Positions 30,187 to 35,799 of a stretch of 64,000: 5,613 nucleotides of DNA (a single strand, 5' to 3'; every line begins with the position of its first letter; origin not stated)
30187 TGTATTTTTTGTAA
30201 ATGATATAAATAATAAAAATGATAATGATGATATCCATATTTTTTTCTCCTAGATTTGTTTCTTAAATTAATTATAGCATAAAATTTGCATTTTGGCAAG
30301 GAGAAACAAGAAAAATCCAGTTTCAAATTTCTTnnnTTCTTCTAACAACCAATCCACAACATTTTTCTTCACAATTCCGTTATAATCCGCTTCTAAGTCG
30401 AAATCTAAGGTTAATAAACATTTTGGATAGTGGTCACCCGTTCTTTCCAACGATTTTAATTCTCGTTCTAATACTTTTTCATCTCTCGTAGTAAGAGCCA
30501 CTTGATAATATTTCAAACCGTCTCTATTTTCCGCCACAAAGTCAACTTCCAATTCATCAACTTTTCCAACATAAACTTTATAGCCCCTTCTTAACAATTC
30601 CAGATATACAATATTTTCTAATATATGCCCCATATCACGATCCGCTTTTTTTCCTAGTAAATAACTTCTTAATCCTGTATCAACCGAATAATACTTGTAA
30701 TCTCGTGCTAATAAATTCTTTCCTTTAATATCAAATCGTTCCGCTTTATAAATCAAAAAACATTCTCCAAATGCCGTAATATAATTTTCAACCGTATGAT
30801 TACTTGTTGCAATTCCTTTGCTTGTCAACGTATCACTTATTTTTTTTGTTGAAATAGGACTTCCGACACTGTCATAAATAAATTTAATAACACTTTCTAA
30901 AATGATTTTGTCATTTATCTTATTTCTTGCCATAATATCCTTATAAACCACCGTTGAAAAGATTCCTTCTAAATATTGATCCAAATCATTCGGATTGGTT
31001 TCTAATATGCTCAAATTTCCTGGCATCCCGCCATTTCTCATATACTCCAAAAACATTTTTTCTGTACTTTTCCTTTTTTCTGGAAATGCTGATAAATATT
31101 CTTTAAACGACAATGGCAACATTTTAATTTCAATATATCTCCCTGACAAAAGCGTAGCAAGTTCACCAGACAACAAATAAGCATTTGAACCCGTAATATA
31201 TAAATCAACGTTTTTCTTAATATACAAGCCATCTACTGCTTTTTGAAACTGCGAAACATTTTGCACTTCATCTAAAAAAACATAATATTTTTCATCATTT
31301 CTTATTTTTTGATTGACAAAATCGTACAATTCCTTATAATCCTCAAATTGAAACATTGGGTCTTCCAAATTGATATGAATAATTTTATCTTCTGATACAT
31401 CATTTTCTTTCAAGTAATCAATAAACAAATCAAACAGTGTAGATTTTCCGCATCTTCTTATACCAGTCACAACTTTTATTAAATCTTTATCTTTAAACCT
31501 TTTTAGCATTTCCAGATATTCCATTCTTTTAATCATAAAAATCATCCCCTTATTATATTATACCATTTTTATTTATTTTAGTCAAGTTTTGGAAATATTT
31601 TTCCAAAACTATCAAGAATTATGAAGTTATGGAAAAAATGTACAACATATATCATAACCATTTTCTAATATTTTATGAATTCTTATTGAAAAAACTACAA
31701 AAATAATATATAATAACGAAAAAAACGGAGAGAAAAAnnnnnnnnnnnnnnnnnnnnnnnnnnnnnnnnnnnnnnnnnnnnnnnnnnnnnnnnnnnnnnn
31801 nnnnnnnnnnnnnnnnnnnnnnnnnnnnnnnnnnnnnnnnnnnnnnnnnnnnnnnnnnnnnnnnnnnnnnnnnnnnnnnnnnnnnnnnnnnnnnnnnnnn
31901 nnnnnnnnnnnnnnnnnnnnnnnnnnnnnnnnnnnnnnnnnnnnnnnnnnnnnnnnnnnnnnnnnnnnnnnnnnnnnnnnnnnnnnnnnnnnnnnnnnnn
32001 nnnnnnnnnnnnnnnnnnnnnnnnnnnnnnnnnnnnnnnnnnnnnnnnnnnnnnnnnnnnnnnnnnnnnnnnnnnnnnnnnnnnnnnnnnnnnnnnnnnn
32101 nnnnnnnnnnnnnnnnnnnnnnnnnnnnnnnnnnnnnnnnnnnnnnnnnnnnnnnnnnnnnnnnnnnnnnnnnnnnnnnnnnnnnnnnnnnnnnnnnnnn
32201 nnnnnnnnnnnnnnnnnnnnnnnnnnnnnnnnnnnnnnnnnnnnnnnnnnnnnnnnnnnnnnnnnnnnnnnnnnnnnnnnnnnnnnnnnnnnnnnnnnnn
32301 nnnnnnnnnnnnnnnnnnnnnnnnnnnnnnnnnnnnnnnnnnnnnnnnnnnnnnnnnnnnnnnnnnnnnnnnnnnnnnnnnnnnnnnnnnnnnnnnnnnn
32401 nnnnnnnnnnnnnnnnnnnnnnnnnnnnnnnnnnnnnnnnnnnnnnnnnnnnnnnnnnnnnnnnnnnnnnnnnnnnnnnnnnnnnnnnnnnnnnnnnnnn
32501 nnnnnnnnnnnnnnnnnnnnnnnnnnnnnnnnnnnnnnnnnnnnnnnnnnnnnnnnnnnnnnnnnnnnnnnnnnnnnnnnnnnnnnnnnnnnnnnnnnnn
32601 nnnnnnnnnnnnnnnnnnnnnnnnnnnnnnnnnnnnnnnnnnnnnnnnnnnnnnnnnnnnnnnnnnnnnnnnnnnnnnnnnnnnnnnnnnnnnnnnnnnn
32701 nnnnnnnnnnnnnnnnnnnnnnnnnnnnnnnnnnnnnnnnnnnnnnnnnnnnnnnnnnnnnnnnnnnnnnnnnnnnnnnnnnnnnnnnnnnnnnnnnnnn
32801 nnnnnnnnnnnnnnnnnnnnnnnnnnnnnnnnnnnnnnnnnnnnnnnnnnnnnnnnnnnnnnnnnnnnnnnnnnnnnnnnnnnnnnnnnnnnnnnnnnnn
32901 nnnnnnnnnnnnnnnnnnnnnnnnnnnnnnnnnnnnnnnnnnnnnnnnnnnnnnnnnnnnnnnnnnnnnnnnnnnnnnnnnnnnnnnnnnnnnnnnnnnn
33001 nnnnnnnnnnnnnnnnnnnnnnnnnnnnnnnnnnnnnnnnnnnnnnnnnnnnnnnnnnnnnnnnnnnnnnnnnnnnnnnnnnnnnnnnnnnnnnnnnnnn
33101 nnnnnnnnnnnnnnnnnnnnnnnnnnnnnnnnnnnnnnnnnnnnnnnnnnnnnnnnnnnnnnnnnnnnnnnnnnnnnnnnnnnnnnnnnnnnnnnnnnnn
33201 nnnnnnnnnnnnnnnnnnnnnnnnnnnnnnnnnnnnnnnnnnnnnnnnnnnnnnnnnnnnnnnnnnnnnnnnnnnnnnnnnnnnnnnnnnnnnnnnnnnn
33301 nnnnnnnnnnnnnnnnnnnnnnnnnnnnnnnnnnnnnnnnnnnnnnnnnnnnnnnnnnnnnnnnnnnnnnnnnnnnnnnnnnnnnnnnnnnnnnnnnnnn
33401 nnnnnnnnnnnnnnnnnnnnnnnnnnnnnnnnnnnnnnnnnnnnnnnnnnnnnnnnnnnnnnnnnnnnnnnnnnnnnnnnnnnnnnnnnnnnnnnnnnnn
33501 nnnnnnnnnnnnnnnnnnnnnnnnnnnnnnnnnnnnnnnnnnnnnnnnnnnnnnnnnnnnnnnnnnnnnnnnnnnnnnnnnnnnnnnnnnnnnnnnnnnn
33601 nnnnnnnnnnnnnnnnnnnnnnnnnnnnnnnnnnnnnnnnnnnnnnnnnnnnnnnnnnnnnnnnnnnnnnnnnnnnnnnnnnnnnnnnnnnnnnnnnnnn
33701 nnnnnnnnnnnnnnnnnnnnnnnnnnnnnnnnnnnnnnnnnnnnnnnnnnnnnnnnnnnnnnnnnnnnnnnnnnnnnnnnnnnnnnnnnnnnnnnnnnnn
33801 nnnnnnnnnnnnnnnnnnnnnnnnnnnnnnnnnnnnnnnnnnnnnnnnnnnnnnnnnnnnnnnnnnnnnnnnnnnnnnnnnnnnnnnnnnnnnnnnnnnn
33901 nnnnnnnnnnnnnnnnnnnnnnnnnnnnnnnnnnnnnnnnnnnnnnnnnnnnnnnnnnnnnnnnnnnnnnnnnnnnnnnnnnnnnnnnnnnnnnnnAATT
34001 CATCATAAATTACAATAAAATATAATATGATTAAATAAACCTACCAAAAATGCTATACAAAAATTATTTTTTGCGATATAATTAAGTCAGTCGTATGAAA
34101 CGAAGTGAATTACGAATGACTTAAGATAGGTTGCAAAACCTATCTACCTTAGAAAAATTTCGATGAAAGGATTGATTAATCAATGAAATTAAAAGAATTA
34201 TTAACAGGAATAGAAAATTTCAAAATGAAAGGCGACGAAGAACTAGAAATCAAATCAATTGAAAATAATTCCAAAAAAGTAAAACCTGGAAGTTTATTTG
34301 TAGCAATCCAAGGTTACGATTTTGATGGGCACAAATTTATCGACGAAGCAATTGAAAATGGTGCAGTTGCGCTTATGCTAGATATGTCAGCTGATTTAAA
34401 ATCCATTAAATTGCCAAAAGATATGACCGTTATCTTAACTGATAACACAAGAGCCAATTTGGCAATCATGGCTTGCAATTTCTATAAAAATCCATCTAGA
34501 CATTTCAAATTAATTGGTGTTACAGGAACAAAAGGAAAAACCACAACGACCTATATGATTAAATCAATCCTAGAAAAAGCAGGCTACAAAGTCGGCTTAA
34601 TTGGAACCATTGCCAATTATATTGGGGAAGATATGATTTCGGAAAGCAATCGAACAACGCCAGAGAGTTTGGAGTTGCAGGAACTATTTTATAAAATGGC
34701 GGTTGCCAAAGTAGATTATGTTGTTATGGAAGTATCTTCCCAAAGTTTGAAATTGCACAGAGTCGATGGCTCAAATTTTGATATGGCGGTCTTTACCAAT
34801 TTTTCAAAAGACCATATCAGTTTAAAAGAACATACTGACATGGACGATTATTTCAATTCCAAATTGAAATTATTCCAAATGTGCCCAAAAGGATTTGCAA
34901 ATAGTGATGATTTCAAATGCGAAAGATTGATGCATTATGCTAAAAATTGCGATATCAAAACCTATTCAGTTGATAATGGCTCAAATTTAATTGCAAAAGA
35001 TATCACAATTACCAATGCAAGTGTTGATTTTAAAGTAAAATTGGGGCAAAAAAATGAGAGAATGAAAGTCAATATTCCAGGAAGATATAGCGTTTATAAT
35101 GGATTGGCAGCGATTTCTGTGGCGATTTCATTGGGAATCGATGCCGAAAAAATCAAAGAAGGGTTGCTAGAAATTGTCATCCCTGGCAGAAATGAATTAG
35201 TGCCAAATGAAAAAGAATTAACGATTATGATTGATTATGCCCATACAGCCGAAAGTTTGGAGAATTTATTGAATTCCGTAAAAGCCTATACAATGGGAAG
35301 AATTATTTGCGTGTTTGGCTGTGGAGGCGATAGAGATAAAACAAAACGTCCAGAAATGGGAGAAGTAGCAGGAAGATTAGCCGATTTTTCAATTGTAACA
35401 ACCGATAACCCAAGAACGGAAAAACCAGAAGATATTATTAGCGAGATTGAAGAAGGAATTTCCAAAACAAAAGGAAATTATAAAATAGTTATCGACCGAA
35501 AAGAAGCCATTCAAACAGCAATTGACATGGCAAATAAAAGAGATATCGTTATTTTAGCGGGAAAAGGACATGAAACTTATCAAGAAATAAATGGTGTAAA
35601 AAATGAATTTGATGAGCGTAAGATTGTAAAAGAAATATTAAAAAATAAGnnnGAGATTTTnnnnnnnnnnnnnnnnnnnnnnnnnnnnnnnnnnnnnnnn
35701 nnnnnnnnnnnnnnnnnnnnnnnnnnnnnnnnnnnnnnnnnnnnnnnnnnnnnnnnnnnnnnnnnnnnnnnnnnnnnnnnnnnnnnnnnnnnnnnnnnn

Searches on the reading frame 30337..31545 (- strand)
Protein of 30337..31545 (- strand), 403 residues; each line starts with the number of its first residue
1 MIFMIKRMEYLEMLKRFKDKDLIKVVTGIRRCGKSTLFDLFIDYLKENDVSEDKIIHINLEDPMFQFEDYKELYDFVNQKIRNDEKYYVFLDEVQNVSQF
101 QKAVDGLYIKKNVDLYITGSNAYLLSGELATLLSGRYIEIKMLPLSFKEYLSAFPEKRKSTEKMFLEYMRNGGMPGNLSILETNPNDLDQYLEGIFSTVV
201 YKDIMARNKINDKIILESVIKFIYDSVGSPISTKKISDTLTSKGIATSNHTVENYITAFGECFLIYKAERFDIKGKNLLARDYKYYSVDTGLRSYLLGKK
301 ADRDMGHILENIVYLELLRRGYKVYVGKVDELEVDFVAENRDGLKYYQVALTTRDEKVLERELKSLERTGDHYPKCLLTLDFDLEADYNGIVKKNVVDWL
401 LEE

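Call 87: search_protein_families(library=pfam, proteins=[window:30337-31545:-], max_evalue=0.0001)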
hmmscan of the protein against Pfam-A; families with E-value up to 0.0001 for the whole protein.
window:30337-31545:- (403 aa): 2 families
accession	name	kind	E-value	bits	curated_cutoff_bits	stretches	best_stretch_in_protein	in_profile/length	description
PF13173.12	AAA_14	-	1.5e-34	119.3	27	1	22-151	3-129/129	AAA domain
PF13635.12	DUF4143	-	4.3e-20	72.5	28.1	1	202-343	2-150/160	Domain of unknown function (DUF4143)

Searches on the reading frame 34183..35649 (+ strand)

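Call 87: search_protein_families(library=pfam, proteins=[window:34183-35649:+], max_evalue=0.0001)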
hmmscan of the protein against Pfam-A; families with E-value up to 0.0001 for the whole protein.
window:34183-35649:+ (489 aa): 3 families
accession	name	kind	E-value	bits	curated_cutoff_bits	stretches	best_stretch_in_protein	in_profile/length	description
PF08245.18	Mur_ligase_M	-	2.3e-47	162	24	1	113-314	1-200/200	Mur ligase middle domain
PF02875.26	Mur_ligase_C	-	2.9e-34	119.1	28.4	1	335-462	1-127/127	Mur ligase, glutamate ligase domain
PF01225.30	Mur_ligase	-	2e-10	41.3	21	1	22-101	1-95/95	Mur ligase family, catalytic domain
